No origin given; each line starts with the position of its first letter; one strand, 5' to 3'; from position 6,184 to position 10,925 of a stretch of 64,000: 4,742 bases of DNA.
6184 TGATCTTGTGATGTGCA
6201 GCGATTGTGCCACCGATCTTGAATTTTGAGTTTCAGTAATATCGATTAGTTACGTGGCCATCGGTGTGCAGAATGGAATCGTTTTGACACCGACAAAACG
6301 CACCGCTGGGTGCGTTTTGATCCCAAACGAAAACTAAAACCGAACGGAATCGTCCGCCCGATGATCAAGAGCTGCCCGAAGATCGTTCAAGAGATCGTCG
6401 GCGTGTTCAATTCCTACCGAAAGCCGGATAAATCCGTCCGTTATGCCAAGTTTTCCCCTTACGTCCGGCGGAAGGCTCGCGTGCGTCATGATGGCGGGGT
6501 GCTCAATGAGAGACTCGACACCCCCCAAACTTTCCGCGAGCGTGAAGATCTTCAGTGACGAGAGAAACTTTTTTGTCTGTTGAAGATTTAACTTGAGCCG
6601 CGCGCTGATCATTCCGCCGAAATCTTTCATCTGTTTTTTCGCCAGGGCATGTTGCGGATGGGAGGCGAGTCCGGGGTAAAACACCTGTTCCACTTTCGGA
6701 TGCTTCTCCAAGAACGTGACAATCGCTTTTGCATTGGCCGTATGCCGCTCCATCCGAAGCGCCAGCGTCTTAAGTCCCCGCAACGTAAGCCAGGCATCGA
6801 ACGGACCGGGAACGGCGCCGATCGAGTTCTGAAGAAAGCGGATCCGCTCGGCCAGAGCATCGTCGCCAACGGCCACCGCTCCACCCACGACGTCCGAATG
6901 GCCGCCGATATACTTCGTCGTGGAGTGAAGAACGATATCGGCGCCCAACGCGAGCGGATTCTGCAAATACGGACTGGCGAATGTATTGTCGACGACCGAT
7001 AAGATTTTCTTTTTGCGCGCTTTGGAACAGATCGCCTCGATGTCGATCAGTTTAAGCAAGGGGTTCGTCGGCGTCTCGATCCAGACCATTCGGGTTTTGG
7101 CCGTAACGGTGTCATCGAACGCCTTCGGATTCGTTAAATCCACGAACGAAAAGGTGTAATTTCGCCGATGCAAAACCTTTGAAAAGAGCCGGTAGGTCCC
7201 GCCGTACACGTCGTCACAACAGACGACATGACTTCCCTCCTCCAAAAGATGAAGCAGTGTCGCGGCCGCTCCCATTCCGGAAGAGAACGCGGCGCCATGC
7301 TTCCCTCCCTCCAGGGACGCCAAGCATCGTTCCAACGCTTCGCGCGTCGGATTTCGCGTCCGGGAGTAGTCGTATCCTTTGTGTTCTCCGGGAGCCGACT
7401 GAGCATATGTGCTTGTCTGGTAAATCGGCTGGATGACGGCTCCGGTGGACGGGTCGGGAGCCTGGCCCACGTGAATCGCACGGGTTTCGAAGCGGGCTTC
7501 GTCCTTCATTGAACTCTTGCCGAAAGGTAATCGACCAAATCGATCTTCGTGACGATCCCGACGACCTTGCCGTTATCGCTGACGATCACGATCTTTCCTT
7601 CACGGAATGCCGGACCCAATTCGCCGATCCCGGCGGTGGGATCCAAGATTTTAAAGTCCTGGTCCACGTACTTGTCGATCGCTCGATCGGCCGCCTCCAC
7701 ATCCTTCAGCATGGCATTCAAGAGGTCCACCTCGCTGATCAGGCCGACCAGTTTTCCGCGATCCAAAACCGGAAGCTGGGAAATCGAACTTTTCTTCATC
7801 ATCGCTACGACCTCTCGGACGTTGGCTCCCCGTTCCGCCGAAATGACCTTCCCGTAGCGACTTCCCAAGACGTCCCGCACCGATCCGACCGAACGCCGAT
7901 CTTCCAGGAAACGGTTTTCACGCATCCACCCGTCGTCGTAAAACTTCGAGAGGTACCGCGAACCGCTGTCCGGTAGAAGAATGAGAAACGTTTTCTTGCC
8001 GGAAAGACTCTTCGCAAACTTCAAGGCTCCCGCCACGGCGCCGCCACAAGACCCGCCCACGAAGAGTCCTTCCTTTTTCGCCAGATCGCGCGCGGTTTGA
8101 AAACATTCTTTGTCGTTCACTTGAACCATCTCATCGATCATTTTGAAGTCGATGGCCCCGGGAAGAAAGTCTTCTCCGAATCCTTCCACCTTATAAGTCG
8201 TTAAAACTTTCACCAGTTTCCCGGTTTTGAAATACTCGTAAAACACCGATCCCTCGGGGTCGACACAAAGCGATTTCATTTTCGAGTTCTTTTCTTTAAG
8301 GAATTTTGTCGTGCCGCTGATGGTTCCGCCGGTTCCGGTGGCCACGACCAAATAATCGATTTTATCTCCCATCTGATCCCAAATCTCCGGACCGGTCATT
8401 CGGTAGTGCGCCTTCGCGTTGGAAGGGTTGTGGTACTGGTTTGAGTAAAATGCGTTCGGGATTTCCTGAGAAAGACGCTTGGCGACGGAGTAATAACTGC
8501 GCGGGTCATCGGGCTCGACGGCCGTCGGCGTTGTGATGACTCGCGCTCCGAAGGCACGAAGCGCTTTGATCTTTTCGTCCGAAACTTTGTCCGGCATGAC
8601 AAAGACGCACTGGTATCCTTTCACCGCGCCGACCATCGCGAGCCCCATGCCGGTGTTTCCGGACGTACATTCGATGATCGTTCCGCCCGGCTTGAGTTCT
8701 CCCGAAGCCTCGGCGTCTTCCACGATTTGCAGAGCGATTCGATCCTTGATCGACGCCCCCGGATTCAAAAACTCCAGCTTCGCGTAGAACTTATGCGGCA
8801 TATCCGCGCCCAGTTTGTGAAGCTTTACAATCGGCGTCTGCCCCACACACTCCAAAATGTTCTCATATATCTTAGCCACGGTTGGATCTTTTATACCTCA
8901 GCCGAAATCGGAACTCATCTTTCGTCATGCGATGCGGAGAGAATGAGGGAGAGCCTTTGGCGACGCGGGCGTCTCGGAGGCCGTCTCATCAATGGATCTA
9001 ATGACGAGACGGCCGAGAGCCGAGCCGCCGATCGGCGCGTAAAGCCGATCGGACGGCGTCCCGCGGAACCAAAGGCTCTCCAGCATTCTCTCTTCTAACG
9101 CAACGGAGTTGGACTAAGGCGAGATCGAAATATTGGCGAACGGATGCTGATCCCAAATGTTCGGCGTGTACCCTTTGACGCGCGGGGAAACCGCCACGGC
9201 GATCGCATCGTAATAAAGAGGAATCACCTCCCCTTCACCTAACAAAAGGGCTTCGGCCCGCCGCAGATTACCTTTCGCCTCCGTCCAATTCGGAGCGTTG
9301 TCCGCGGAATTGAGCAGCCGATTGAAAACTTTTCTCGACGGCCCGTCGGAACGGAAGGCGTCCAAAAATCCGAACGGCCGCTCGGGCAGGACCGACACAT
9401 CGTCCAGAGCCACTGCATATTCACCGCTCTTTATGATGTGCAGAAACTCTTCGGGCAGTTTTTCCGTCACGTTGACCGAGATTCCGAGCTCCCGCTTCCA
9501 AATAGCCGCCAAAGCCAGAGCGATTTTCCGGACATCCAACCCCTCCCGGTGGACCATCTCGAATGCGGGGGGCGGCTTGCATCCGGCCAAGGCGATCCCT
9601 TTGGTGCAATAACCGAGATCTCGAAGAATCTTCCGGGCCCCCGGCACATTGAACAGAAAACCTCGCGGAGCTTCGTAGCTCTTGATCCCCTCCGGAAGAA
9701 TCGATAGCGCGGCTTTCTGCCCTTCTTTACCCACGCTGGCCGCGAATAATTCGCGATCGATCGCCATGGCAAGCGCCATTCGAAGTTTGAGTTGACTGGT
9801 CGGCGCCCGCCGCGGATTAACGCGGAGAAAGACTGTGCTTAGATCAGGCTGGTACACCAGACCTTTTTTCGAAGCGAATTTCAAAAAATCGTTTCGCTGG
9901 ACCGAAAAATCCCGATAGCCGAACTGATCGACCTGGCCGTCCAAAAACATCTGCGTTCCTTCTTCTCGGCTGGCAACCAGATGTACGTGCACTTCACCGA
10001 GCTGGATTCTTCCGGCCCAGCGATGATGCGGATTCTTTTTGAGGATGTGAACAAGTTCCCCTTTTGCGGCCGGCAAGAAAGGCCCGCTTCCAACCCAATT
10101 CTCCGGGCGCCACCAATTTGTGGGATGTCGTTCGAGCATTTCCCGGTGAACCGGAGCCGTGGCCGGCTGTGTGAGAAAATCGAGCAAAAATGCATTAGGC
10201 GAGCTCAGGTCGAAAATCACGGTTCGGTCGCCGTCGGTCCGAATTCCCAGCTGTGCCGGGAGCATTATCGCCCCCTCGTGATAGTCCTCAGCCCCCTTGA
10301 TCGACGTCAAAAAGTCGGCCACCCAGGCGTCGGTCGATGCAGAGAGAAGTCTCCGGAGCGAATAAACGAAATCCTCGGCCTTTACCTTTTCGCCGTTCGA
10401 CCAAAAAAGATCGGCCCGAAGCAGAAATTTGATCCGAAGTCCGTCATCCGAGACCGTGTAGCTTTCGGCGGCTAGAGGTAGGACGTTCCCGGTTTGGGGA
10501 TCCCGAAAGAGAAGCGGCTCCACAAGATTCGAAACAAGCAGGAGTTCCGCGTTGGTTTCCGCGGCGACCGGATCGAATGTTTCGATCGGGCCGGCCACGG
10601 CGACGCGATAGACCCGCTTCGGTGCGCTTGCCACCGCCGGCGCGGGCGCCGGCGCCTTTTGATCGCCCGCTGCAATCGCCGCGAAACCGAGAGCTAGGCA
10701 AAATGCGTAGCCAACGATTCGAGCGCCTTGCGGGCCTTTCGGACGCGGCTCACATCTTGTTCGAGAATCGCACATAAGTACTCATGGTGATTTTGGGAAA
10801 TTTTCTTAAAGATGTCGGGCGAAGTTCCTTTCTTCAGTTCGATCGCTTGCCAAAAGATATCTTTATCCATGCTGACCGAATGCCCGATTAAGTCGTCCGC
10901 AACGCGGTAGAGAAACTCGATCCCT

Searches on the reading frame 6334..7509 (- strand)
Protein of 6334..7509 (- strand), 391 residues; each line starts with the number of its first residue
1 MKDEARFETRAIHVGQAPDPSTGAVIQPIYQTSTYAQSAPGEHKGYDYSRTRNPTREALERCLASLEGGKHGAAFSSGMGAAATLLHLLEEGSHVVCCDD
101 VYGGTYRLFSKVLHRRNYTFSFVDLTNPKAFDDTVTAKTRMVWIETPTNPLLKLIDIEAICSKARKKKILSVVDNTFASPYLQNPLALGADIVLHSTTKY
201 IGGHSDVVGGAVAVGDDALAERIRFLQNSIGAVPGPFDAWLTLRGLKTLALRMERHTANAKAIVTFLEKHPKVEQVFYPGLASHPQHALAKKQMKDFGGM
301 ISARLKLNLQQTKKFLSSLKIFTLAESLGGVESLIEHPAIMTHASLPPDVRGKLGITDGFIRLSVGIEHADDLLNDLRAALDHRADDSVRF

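Call 35: search_protein_families(library=pfam, proteins=[window:6334-7509:-], max_evalue=0.0001)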
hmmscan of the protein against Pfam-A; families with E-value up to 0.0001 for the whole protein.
window:6334-7509:- (391 aa): 1 family
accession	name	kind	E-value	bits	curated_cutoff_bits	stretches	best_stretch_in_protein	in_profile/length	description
PF01053.26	Cys_Met_Meta_PP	-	1e-158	528.4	27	1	8-381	1-380/381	Cys/Met metabolism PLP-dependent enzyme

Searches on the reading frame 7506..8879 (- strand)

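Call 35: search_protein_families(library=pfam, proteins=[window:7506-8879:-], max_evalue=0.0001)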
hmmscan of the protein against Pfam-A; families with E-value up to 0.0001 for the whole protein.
window:7506-8879:- (457 aa): 2 families
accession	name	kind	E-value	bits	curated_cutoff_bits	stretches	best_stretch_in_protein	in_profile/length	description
PF00291.31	PALP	-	1.2e-80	271.4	35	1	10-304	3-295/295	Pyridoxal-phosphate dependent enzyme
PF00571.33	CBS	-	1.6e-16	60.8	24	2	344-391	8-56/57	CBS domain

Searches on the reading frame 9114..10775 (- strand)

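Call 35: search_protein_families(library=pfam, proteins=[window:9114-10775:-], max_evalue=0.0001)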
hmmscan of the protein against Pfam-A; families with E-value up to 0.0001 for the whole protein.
window:9114-10775:- (553 aa): 1 family
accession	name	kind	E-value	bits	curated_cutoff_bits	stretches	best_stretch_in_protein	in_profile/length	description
PF00496.27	SBP_bac_5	-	6.1e-54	184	32.4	1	98-479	2-365/368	Bacterial extracellular solute-binding proteins, family 5 Middle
